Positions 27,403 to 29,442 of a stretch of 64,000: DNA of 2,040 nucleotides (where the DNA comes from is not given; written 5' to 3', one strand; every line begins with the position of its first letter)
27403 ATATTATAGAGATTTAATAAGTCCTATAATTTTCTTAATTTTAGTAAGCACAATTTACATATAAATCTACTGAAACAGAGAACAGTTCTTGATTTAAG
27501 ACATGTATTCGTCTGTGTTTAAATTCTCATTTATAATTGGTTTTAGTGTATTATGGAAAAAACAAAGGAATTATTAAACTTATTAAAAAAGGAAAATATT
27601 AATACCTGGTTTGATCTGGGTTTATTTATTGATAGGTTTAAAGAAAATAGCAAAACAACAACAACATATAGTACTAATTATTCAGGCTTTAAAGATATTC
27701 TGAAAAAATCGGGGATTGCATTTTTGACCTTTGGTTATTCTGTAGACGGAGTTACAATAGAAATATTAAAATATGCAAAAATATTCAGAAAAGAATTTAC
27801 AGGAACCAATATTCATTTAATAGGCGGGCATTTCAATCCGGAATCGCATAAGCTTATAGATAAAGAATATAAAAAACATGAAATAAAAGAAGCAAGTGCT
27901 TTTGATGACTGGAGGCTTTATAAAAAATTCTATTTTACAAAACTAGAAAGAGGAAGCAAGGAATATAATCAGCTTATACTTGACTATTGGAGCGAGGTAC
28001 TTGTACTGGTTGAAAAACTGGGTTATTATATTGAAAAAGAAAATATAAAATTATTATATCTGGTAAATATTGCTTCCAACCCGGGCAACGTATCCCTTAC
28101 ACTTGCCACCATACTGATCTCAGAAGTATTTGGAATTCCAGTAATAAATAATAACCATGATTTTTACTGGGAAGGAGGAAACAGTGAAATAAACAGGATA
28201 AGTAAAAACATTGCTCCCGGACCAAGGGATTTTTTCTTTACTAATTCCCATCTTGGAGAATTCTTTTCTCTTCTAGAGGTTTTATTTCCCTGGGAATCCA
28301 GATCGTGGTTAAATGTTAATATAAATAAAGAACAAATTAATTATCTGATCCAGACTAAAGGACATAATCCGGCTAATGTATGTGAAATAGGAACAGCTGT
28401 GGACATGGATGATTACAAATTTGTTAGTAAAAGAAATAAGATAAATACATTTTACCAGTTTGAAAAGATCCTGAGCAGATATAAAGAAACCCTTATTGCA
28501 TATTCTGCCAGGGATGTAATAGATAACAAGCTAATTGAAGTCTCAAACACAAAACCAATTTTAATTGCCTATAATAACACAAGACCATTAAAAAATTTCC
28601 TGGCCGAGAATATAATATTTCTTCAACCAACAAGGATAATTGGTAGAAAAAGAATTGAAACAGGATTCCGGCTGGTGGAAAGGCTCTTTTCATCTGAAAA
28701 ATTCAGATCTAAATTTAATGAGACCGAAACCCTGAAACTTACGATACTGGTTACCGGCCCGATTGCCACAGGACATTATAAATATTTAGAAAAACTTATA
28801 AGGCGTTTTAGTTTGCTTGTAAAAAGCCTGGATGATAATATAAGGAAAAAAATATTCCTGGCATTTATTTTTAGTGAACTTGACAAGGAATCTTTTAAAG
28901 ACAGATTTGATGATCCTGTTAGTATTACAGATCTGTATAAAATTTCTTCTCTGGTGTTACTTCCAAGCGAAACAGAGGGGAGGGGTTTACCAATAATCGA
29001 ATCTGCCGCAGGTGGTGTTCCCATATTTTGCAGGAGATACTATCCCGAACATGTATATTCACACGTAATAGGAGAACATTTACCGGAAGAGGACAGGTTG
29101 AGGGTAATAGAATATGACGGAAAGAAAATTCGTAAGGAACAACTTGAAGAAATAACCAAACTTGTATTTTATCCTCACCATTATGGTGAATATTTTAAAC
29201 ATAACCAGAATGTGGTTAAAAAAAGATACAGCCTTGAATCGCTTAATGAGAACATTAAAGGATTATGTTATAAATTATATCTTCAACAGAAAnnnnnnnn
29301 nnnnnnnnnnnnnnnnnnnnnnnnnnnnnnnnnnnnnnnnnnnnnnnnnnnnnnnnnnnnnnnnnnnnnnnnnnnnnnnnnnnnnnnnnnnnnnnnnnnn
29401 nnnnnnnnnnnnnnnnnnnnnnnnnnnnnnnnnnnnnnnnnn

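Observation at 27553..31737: Signal-less 1394-aa fusion of a GT-B glycosyltransferase module with a NAGPA-type phosphodiester glycosidase module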

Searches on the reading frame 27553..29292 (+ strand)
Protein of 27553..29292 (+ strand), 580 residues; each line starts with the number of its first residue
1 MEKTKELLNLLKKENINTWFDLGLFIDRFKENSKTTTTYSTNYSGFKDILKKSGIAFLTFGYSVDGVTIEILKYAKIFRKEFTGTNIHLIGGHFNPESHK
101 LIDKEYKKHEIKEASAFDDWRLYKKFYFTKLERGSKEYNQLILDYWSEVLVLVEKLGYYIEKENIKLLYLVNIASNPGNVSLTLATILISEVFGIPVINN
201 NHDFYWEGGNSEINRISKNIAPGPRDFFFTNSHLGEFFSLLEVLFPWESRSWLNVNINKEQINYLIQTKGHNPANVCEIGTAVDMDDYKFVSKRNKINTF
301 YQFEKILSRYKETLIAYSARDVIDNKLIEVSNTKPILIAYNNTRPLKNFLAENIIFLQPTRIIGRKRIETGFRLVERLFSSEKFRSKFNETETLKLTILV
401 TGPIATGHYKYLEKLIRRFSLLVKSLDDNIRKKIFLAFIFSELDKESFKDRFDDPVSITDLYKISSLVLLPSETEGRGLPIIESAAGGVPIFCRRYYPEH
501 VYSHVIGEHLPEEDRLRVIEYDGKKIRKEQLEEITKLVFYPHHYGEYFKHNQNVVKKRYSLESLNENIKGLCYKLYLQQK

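Call 28: search_solved_structures(query=A2, max_evalue=0.01, show_alignments=0)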
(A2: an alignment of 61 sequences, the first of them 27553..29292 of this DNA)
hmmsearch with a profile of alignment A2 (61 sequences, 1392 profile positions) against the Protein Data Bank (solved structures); distinct sequences matched with E-value up to 0.01: 9.
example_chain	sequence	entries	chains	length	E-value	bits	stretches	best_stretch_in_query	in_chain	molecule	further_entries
5h3k_A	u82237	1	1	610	7e-10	40.3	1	1110-1365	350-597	Slr0280 protein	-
6u11_A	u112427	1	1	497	2.5e-06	28.5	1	1262-1368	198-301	EGF-like domain-containing protein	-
6pku_A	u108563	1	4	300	2.7e-05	25.1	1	1290-1364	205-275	N-acetylglucosamine-1-phosphodiester alpha-N-acetylglucosaminidase (NAGPA)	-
6pky_A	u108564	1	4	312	4.4e-05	24.4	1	1291-1364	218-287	N-acetylglucosamine-1-phosphodiester alpha-N-acetylglucosaminidase (NAGPA)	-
6pki_A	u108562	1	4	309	0.00015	22.6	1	1290-1358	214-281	N-acetylglucosamine-1-phosphodiester alpha-N-acetylglucosaminidase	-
6ozd_A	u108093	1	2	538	0.00022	22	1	1295-1359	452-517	Putative exported protein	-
6pkg_A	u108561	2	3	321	0.00024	21.9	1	1290-1358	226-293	N-acetylglucosamine-1-phosphodiester alpha-N-acetylglucosaminidase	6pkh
3ohg_A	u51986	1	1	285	0.0019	19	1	1297-1356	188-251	Uncharacterized protein from DUF2233 family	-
5d00_A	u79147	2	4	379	0.003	18.3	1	461-498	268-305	N-acetyl-alpha-D-glucosaminyl L-malate synthase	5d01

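Call 53: predict_structure(alignment_id=A2)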
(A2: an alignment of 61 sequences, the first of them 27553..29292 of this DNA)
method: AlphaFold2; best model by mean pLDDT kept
length: 580 residues; sequences in the alignment: 61
mean_pLDDT: 87.6   pTM: 0.83
mean pLDDT of the five models: 87.6, 85.2, 84.2, 82.8, 82.4
residues with pLDDT >= 90: 301; 70-90: 247; 50-70: 32; < 50: 0
segments of 3 or more residues with pLDDT < 50: none
pLDDT, mean of each block of 10 residues (from residue 1): 90 92 89 67 90 96 84 93 94 88 94 93 90 91 96 98 96 85 94 92 64 85 78 75 70 86 84 88 82 80 80 84 86 87 81 87 78 95 94 92 79 93 93 93 78 82 92 80 92 86 91 96 90 96 92 94 94 90
secondary structure, 60 per line:
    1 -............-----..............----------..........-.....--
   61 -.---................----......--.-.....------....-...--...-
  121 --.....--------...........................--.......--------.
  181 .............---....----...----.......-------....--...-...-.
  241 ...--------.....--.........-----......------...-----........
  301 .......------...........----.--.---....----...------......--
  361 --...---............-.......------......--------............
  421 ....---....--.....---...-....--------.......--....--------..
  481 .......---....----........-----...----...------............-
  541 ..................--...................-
elements in order: H2-13 H19-32 H43-52 E54-58 H66-81 E86-91 H96-100 E107-110 H123-127 H136-162 E165-171 H180-193 E197-200 H212-218 H226-229 H240-243 E252-256 H259-267 E276-278 H293-307 E314-318 H319-324 E336-339 E344-346 E353-358 H369-380 H382-388 E395-400 H409-424 H428-431 E434-438 H446-449 H458-464 E467-470 H479-487 E491-494 H499-506 E519-521 H528-539 H541-558 H561-579
